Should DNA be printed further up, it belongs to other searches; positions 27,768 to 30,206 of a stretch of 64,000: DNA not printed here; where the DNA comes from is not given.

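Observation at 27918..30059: Family-B polymerase with only one of the two motif-C aspartates and no exonuclease acidic residues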

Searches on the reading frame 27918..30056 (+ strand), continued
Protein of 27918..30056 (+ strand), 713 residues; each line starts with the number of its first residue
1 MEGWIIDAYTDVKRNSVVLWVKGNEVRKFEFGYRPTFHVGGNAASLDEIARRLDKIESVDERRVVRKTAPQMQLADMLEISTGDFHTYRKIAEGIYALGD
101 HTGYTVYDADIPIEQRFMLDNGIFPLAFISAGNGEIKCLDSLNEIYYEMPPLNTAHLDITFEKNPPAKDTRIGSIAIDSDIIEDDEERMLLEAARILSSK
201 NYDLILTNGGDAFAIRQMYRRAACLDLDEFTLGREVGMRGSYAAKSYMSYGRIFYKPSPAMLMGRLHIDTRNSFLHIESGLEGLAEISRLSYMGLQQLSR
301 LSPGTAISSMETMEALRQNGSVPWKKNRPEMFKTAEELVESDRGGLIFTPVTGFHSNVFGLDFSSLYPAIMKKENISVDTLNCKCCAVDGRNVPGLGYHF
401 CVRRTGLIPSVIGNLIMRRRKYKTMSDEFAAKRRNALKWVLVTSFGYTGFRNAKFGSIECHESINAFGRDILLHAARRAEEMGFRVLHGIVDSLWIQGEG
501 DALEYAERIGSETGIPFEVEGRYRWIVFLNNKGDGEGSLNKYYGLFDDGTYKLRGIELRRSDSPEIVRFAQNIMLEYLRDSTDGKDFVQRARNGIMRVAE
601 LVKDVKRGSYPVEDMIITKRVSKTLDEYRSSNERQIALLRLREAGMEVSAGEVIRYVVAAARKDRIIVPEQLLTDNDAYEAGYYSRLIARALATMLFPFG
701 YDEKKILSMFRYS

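Call 23: find_encoding_contigs(protein=P0088, flank=4000, max_places=2)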
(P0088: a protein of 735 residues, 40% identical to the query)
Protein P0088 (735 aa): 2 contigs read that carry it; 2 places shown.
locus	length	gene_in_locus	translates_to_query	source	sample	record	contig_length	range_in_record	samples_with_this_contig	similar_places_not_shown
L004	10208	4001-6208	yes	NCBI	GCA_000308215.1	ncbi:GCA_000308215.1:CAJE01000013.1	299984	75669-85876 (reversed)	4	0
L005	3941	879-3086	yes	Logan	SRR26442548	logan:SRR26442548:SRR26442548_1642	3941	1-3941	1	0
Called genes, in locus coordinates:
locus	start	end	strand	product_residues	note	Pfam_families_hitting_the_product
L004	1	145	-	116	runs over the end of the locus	-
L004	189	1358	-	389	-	-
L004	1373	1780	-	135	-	PF02627:CMD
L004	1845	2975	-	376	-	-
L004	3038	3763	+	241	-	PF08423:Rad51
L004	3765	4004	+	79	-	PF26485:DUF8156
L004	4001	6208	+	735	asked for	PF03104:DNA_pol_B_exo1 (weak), PF00136:DNA_pol_B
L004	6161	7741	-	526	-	PF01970:TctA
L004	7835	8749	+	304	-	PF02463:SMC_N (faint), PF00005:ABC_tran, PF13304:AAA_21, PF27102:NodI_C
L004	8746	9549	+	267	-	PF01061:ABC2_membrane, PF12698:ABC2_membrane_3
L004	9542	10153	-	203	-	PF00156:Pribosyltran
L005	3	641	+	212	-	?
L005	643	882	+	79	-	PF26485:DUF8156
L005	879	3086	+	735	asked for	PF03104:DNA_pol_B_exo1 (weak), PF00136:DNA_pol_B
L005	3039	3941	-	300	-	?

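Call 25: list_cluster_members(proteins=[P0001, P0002, window:27918-30056:+])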
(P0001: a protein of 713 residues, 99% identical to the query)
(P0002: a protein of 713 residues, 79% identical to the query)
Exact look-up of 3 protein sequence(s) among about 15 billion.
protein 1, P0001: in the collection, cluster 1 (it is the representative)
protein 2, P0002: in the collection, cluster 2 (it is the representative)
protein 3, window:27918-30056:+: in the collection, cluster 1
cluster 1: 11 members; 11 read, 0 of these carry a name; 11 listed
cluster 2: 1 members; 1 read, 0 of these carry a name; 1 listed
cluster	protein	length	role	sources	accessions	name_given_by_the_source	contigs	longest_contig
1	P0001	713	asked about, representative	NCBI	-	-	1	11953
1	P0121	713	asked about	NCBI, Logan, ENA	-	-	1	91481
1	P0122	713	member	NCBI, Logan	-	-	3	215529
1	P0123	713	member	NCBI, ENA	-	-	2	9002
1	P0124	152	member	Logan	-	-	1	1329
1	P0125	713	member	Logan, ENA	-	-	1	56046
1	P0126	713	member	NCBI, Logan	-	-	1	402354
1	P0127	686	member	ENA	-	-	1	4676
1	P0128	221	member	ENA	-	-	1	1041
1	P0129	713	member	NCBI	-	-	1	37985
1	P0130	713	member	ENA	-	-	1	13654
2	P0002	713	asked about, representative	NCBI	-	-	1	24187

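Call 35: find_related_loci(query=A1, collection=genome_contigs, flank=3000)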
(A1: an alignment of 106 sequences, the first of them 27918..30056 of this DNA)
Query A1 (713 aa) in genome_contigs; peptide patterns used: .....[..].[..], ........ (x = any residue, [..] = any of these).
600 stretches matched a pattern (row limit reached: there are more); 588 encode a relative of the query (tblastn E <= 1e-3); the best 80 are kept; 80 distinct loci.
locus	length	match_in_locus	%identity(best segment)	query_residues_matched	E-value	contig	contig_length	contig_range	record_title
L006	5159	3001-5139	96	1-713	0e+0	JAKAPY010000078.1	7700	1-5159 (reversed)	MAG: Thermoplasmata archaeon isolate YF1.bin95 NODE_12631_length_7700_cov_1.216163, whole genome shotgun sequence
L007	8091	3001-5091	49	1-713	0e+0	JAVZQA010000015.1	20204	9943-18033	MAG: Methanomassiliicoccales archaeon isolate DRTY-7_201709_bins_31 DRTY-7_201709_bins_31_scaffold_15, whole genome shot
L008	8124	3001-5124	41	1-701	3e-171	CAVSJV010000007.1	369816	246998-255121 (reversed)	MAG: Methanomassiliicoccaceae archaeon isolate MFD02416.bin.2.149 genome assembly, contig: contig_7578, whole genome sho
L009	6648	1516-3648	42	1-702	7e-171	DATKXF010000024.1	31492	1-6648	MAG TPA_asm: Methanomassiliicoccales archaeon isolate SMAG_U14184 k141_1071711, whole genome shotgun sequence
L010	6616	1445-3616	41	1-710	1e-171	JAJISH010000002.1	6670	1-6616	MAG: Thermoplasmatota archaeon isolate bin211 bin211_SWQ.59.16-18_bin.28.orig_2, whole genome shotgun sequence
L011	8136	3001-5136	41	1-706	4e-170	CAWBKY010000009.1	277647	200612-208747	MAG: Methanomassiliicoccaceae archaeon isolate MFD02979.bin.2.97 genome assembly, contig: contig_83753, whole genome sho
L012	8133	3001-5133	42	1-702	1e-169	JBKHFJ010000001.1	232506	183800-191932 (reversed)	MAG: Methanomassiliicoccales archaeon isolate D1M05_42 NODE_1_length_232506_cov_7.763860, whole genome shotgun sequence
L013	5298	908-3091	41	1-711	7e-173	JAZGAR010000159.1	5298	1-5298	MAG: Thermoplasmata archaeon isolate SCS1bin.31 SCS1bin.31_163, whole genome shotgun sequence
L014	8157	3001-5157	40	1-706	2e-168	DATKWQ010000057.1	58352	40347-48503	MAG TPA_asm: Thermoplasmata archaeon isolate SMAG_U14167 k141_3674559, whole genome shotgun sequence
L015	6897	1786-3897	41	1-702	2e-166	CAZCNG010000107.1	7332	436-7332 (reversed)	MAG TPA_asm: uncultured Methanomassiliicoccaceae archaeon isolate SRP142039_co1_156 genome assembly, contig: NODE_10396_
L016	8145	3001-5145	41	1-710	2e-165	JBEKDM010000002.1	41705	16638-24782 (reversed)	MAG: Methanomassiliicoccales archaeon isolate SPRUCE 183 SPRUCE_183_2, whole genome shotgun sequence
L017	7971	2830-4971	39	1-705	2e-165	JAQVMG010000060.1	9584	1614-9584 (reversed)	MAG: Thermoplasmata archaeon isolate STF1_128 NODE_23288_length_9584_cov_2.396637_Sandtown_F1, whole genome shotgun sequ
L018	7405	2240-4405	40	1-706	1e-165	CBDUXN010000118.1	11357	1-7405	MAG TPA_asm: uncultured Thermoplasmata archaeon isolate SRR22302370_concoct_146 genome assembly, contig: ERZ25074855.499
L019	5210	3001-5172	40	1-706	1e-165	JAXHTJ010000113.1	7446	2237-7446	MAG: Halobacteriota archaeon isolate MAG21_tar_biofilm MAG21_115, whole genome shotgun sequence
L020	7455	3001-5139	39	1-711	2e-164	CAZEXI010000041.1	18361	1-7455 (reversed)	MAG TPA_asm: uncultured Thermoplasmata archaeon isolate ERP127260_co1_32 genome assembly, contig: NODE_1285_length_18361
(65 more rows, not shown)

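Call 44: predict_structure(alignment_id=A1)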
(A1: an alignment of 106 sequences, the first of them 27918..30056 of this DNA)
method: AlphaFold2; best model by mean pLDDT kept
length: 713 residues; sequences in the alignment: 106
mean_pLDDT: 91.5   pTM: 0.88
mean pLDDT of the five models: 91.5, 91.2, 90.7, 89.5, 89.5
residues with pLDDT >= 90: 525; 70-90: 164; 50-70: 23; < 50: 1
segments of 3 or more residues with pLDDT < 50: none
pLDDT, mean of each block of 10 residues (from residue 1): 97 96 96 96 90 92 92 93 95 87 86 97 98 94 92 96 84 96 97 96 95 93 94 92 80 86 96 93 97 96 92 94 79 80 73 96 92 93 88 91 93 95 94 95 70 81 90 94 95 93 97 94 96 85 96 92 94 97 96 96 93 93 86 89 86 90 76 87 96 95 95 68
secondary structure, 60 per line:
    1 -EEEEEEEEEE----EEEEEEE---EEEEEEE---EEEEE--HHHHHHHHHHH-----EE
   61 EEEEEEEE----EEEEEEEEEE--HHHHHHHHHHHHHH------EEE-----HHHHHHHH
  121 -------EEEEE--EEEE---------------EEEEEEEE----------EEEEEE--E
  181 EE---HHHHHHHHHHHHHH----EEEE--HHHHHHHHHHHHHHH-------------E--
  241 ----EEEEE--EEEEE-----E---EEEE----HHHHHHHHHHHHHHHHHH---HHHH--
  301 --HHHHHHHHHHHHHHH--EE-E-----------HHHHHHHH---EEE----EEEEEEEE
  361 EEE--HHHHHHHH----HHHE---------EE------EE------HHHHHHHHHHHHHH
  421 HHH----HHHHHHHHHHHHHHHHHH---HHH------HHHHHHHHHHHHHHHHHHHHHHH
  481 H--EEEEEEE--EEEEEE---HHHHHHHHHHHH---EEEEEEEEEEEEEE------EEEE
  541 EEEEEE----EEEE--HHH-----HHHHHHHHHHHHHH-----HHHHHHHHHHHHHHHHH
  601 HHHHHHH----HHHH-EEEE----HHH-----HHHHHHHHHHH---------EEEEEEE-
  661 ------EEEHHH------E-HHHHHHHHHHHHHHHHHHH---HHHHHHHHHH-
elements in order (helices of 4 or more, strands of 3 or more residues): E2-11 E16-22 E26-32 E36-40 H43-53 E59-68 E73-82 H85-98 E105-107 H113-120 E128-132 E135-138 E154-161 E172-177 E180-182 H186-199 E204-207 H210-224 E245-249 E252-256 E266-269 H274-291 H295-298 H303-317 H335-342 E346-348 E353-363 H366-373 H407-423 H428-445 H458-481 E484-490 E493-498 H502-513 E517-530 E537-546 E551-554 H565-578 H584-607 H612-615 E617-620 H633-643 E653-659 E667-669 H681-699 H703-712

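Call 47: fold_search(model_id=the predicted structure, library=pdb)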
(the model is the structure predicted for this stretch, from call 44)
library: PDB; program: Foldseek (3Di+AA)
matches with E <= 10: 1009; with E <= 0.001: 278
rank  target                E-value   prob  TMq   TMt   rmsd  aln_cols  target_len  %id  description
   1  7b0h_F                1.2e-41  1.00  0.69  0.65   7.2       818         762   21  TgoT_6G12 Ternary complex (released 2021-01-13)
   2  7rsu_A                1.4e-41  1.00  0.77  0.73   6.0       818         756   21  TNA polymerase, n+2 product (released 2021-10-27)
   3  4k8x_A                2.0e-41  1.00  0.78  0.73   6.3       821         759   21  Binary complex of 9N DNA polymerase in the replicative state (released 2013-06-26)
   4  4flv_A                2.9e-41  1.00  0.68  0.65   6.7       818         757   22  Pyrococcus abyssi B family DNA polymerase bound to a dsDNA, in edition mode (released 2012-08-29)
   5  4flt_A                6.6e-41  1.00  0.69  0.65   6.7       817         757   22  Pyrococcus abyssi B family DNA polymerase bound to a dsDNA, in edition mode (released 2012-08-29)
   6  4flu_A                7.3e-41  1.00  0.68  0.65   7.4       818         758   22  Pyrococcus abyssi B family DNA polymerase bound to a dsDNA, in edition mode (released 2012-08-29)
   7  4fm2_A                8.1e-41  1.00  0.68  0.65   7.4       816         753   22  Pyrococcus abyssi B family DNA polymerase (triple mutant) bound to a dsDNA, in edition mode (released 2012-08-29)
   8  6is7_B                1.1e-40  1.00  0.77  0.73   5.9       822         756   21  Structure of 9N-I DNA polymerase incorporation with dA in the active site (released 2019-08-28)
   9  2vwj_A                1.3e-40  1.00  0.70  0.66   6.5       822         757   21  Uracil Recognition in Archaeal DNA Polymerases Captured by X-ray Crystallography. (released 2008-07-22)
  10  4fly_A                1.7e-40  1.00  0.68  0.65   7.4       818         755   22  Pyrococcus abyssi B family DNA polymerase bound to a dsDNA, in edition mode (released 2012-08-29)
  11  5vu6_A                1.7e-40  1.00  0.77  0.73   5.6       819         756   21  TNA polymerase binary complex with primer/template duplex (released 2017-12-06)
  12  6is7_A                1.7e-40  1.00  0.76  0.72   6.4       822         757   21  Structure of 9N-I DNA polymerase incorporation with dA in the active site (released 2019-08-28)
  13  5vu9_A                2.7e-40  1.00  0.78  0.73   5.9       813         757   21  TNA polymerase, translocated product (released 2017-12-06)
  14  6q4t_A                2.7e-40  1.00  0.76  0.71   5.9       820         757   21  KOD DNA pol in a closed ternary complex with 7-deaza-7-(2-(2-hydroxyethoxy)-N-(prop-2-yn-1-yl)acetamide)-2-dATP (released 2019-02-27)
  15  4flz_A                3.2e-40  1.00  0.68  0.64   7.5       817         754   22  Pyrococcus abyssi B family DNA polymerase bound to a dsDNA, in edition mode (released 2012-08-29)
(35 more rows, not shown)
